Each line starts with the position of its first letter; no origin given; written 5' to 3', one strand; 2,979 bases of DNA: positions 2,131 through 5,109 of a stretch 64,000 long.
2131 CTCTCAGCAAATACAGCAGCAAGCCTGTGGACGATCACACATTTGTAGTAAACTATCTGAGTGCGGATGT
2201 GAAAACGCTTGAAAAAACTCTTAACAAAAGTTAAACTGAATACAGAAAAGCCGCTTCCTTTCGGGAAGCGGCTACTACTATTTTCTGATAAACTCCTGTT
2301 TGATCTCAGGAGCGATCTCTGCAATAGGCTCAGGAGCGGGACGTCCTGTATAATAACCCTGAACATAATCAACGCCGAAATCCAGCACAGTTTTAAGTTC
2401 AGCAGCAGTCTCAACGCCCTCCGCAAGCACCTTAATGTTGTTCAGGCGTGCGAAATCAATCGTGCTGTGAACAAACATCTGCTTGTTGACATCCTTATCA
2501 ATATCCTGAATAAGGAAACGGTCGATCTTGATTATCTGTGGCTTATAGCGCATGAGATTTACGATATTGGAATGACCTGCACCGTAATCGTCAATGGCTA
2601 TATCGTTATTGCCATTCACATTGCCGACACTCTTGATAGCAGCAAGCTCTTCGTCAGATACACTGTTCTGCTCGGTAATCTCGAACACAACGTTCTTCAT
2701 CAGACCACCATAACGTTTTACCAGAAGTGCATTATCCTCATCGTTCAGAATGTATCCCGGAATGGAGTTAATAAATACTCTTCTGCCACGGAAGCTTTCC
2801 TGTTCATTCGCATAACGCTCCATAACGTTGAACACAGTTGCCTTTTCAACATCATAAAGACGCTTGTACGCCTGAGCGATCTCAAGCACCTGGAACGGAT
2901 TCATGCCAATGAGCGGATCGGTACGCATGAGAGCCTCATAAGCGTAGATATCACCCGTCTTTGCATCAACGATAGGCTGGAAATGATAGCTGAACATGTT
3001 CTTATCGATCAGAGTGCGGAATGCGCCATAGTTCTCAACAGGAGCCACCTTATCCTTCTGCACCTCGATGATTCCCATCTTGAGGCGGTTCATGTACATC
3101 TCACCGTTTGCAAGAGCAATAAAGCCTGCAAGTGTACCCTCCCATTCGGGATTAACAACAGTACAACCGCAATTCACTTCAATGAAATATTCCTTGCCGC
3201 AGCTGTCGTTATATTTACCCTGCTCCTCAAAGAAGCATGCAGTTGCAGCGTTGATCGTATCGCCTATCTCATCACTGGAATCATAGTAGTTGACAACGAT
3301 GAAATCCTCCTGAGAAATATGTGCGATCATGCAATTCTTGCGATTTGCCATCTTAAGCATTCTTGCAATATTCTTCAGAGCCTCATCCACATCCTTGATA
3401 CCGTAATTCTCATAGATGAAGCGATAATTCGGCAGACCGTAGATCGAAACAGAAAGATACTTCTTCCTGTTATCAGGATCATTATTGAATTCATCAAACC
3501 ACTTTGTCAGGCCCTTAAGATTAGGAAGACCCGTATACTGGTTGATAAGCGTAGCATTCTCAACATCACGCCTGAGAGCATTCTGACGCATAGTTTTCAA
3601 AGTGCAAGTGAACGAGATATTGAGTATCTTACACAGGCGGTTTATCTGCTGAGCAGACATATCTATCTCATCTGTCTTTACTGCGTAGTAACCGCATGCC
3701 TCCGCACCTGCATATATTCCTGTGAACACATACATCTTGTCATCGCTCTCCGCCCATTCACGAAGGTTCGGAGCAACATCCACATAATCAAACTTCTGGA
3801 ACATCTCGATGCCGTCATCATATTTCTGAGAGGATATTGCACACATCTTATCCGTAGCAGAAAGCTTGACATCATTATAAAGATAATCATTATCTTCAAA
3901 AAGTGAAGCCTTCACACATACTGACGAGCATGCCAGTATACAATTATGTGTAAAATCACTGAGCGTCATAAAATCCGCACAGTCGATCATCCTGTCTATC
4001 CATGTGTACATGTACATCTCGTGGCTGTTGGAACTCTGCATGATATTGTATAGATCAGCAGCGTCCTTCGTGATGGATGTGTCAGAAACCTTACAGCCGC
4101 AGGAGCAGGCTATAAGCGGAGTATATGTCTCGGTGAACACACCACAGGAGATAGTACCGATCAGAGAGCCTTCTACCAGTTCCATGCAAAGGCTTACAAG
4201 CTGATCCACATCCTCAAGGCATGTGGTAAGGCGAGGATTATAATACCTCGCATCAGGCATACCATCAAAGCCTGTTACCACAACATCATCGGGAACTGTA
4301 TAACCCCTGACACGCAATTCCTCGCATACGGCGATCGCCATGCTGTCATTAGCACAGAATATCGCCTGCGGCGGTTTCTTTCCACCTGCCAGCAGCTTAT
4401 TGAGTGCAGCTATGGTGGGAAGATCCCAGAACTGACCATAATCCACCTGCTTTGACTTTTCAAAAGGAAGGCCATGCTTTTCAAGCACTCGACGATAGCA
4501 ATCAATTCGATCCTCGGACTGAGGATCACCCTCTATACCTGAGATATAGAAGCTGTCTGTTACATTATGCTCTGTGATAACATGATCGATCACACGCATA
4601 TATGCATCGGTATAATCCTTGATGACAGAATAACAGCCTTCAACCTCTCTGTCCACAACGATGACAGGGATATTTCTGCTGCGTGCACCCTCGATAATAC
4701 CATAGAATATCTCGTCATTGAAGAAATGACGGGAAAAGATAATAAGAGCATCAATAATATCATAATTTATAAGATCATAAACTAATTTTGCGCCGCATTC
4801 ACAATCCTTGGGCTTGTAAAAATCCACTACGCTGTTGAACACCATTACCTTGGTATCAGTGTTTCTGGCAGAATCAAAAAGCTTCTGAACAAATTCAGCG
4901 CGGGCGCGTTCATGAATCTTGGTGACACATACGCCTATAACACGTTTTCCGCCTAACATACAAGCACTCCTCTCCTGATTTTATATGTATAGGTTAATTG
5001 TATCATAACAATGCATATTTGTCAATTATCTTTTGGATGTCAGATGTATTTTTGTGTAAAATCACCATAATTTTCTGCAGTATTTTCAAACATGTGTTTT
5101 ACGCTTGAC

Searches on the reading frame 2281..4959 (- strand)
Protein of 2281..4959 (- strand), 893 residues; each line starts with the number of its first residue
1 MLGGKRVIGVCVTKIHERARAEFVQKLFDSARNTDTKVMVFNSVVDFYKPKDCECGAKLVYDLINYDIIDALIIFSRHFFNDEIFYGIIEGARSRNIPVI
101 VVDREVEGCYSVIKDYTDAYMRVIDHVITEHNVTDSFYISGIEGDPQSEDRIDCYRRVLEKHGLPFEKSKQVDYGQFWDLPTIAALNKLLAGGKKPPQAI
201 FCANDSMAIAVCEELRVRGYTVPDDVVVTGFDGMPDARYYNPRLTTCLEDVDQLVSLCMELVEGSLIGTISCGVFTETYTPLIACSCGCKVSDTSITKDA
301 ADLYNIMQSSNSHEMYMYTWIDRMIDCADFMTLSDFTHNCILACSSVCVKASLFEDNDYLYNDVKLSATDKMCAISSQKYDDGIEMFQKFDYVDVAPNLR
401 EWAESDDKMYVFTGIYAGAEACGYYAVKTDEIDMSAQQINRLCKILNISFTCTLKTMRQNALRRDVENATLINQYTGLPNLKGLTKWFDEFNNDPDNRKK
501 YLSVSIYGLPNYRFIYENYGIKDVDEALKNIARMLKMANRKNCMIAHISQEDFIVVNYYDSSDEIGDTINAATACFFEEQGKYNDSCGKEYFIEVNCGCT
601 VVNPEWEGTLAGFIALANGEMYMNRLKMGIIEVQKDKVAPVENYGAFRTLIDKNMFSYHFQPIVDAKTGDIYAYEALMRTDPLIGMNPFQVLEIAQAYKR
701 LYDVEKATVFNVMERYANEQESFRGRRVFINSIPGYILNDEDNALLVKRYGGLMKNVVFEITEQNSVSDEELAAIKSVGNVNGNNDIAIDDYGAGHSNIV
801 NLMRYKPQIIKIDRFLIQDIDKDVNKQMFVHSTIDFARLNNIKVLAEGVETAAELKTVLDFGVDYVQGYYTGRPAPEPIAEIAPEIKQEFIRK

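Call 9: search_protein_families(library=pfam, proteins=[window:2281-4959:-])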
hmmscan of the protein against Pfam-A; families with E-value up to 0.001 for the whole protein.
window:2281-4959:- (893 aa): 5 families
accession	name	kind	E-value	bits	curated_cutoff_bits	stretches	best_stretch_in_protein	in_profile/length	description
PF00563.25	EAL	-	8.4e-45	153.4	31.3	1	647-874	4-236/236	EAL domain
PF13377.12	Peripla_BP_3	-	2.1e-16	60.9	26.5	1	139-264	15-143/167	Periplasmic binding protein-like domain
PF13407.12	Peripla_BP_4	-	5.9e-13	49.4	35.1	1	83-240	67-225/258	Periplasmic binding protein domain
PF00990.26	GGDEF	-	4.1e-08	33.6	23.8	1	474-625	5-155/161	Diguanylate cyclase, GGDEF domain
PF00532.27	Peripla_BP_1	-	0.00022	21.2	22.2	1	62-236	51-228/281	Periplasmic binding proteins and sugar binding domain of LacI family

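Call 10: search_protein_families(library=ncbifam, proteins=[window:2281-4959:-])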
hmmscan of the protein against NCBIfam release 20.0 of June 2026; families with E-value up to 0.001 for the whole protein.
window:2281-4959:- (893 aa): 33 families (the best 25 are shown)
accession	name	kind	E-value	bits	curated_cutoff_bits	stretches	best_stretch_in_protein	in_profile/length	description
NF052265.1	EAL_dom_RimA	equivalog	2.2e-28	99.2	430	1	655-885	16-244/248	S6 modification regulatory phosphodiesterase RimA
NF007839.0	PRK10551.1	equivalog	2e-27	96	461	1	651-876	272-502/518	cyclic di-GMP phosphodiesterase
NF007474.0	PRK10060.1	equivalog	4e-27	94.7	782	1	472-876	239-646/663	cyclic di-GMP phosphodiesterase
NF052458.1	PhdiestGepA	equivalog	6.6e-26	90.7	1200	1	502-876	451-833/840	phosphodiesterase GepA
NF008467.0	PRK11359.1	equivalog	7e-24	83.8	857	2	646-876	548-784/800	oxygen-sensing cyclic-di-GMP phosphodiesterase DosP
NF045675.1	PhdiestaseDibA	equivalog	1e-20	73.6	980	1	473-876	206-617/623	phosphodiesterase DibA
NF052596.1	RR_EAL_PvrR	equivalog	3.5e-19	68.7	580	1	643-872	143-377/398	response regulator cyclic di-GMP phosphodiesterase PvrR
NF053781.1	cdiGMPphdstlr2612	equivalog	1.4e-16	59.3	1600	1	470-877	840-1258/1268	Tlr1612 family c-di-GMP phosphodiesterase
NF047341.1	lactose_RbsR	equivalog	5.4e-16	58.8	382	1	5-262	61-302/331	ribose utilization transcriptional repressor RbsR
NF007743.0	PRK10423.1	equivalog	1.2e-15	57.5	531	1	95-260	138-302/330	ribose operon transcriptional repressor RbsR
NF007979.0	PRK10703.1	equivalog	2.2e-14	53.3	501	1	93-261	136-304/341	HTH-type transcriptional repressor PurR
NF008269.0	PRK11041.1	equivalog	2.9e-14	52.9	436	1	113-248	166-297/342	DNA-binding transcriptional regulator CytR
NF051476.1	CDiGphdiTpdA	equivalog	2.9e-13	49.5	1000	1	655-870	359-566/570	cyclic di-GMP phosphodiesterase TpdA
NF045673.1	c-di-GMPRcptLapD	equivalog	3.4e-13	48.8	1020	1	747-876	518-646/647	cyclic di-GMP receptor LapD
NF008002.0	PRK10727.1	equivalog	4.8e-12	45.6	557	1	142-253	185-294/341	HTH-type transcriptional regulator GalR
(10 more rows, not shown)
